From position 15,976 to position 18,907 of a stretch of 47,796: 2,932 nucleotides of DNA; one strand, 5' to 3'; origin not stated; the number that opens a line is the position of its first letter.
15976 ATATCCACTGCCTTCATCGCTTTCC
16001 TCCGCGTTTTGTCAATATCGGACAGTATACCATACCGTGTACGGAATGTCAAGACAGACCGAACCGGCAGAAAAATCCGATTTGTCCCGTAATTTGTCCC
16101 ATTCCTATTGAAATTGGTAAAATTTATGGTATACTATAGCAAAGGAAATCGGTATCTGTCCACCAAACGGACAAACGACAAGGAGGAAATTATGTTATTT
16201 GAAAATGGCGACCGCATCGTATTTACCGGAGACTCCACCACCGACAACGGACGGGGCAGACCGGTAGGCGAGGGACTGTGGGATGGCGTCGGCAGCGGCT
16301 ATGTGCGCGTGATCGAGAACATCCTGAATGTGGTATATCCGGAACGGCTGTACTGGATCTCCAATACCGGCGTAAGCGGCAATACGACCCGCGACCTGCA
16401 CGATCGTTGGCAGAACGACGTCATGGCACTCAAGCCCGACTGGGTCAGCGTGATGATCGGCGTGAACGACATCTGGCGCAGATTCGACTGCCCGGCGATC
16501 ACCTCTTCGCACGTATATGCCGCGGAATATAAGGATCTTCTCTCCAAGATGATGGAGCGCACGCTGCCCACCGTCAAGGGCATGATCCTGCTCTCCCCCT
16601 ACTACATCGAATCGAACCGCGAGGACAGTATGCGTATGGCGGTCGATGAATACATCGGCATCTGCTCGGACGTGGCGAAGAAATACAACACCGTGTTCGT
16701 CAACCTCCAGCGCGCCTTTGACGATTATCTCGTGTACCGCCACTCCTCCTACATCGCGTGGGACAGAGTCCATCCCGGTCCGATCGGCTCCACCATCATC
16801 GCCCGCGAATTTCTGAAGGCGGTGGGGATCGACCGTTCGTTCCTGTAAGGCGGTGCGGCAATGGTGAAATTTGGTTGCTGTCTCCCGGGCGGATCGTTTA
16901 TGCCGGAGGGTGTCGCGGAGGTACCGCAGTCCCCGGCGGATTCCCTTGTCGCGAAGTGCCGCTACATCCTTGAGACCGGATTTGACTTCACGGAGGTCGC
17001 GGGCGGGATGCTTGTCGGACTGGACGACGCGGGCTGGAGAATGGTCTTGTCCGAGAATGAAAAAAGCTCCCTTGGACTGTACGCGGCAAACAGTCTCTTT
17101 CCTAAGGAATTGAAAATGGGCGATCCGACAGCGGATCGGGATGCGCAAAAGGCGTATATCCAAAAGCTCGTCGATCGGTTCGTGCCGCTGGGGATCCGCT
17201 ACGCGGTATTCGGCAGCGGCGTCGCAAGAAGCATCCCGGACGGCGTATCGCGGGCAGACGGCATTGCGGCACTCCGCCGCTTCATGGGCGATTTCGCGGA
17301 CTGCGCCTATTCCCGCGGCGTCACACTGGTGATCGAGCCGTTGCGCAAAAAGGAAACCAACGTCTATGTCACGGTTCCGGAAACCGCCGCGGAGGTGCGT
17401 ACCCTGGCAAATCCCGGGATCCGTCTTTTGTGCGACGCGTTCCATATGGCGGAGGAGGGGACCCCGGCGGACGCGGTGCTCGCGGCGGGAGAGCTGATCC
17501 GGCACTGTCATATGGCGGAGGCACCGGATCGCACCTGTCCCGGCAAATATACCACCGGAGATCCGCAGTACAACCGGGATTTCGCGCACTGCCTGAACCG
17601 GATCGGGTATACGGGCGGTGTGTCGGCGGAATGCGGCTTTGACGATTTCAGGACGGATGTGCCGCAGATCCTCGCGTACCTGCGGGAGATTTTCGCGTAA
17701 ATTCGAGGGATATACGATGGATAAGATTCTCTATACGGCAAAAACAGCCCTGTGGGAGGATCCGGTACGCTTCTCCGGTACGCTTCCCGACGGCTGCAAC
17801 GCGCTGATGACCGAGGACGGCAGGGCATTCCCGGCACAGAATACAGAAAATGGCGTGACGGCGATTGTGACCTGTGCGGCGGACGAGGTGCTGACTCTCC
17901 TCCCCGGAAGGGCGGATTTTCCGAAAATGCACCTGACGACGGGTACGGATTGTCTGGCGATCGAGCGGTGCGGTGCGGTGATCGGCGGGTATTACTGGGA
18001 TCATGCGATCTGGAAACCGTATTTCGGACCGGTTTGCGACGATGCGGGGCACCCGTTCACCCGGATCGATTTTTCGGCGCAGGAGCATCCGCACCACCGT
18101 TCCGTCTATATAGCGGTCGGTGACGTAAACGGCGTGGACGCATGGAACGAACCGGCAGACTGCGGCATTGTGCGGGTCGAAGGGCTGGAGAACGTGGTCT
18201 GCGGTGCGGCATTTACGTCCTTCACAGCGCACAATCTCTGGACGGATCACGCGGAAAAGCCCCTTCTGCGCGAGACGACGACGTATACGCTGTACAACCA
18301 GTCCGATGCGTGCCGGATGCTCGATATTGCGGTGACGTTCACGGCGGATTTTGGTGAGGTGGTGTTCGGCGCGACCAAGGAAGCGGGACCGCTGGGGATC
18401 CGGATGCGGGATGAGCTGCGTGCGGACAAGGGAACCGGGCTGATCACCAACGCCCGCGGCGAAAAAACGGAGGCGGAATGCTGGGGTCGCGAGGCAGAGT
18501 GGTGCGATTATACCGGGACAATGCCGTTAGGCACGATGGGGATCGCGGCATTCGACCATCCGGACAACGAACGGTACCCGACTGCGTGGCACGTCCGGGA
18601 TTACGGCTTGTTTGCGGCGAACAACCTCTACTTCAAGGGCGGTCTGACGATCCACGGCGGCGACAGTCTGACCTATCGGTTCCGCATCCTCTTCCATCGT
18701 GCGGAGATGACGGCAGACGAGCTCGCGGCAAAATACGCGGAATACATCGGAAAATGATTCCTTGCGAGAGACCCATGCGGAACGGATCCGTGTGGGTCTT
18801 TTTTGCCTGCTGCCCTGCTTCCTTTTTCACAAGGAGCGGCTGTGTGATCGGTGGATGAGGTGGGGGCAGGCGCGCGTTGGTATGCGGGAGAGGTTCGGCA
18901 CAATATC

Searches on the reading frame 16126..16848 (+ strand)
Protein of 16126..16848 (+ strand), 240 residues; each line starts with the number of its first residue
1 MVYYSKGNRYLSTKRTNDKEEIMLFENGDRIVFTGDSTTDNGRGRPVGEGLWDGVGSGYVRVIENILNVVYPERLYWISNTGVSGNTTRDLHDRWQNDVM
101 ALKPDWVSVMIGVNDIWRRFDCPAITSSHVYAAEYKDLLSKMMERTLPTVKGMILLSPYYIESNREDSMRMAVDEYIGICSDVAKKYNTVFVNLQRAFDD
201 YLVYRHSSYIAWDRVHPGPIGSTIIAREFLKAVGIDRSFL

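Call 47: search_protein_families(library=pfam, proteins=[window:16126-16848:+], max_evalue=0.0001)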
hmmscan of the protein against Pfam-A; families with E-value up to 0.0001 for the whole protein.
window:16126-16848:+ (240 aa): 2 families
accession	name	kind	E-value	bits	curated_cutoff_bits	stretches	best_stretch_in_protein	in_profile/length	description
PF13472.12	Lipase_GDSL_2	-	7.5e-23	82.4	32.9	1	33-221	1-175/178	GDSL-like Lipase/Acylhydrolase family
PF00657.28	Lipase_GDSL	-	1.7e-12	48.4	23.6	1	31-228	1-207/208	GDSL-like Lipase/Acylhydrolase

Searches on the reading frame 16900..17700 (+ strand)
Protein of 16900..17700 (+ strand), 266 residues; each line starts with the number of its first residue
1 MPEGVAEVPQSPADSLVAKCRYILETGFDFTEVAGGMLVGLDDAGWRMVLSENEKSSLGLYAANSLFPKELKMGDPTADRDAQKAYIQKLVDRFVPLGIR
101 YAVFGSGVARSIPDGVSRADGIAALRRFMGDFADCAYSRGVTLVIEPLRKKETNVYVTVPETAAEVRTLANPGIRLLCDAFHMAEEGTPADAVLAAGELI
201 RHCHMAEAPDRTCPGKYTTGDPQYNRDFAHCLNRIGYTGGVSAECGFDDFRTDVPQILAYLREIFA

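Call 47: search_protein_families(library=pfam, proteins=[window:16900-17700:+], max_evalue=0.0001)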
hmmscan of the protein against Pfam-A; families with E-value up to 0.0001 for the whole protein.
window:16900-17700:+ (266 aa): 1 family
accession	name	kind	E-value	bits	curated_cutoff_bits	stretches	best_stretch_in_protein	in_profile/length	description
PF01261.30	AP_endonuc_2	-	6.3e-18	65.8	31.1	1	22-248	3-232/249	Xylose isomerase-like TIM barrel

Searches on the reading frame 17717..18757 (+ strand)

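Call 47: search_protein_families(library=pfam, proteins=[window:17717-18757:+], max_evalue=0.0001)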
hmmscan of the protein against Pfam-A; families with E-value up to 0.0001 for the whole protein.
window:17717-18757:+ (346 aa): 1 family
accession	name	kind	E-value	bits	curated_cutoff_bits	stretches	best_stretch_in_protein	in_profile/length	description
PF14100.11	DUF6807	-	3.7e-61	207.6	27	1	92-340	14-269/270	Family of unknown function (DUF6807)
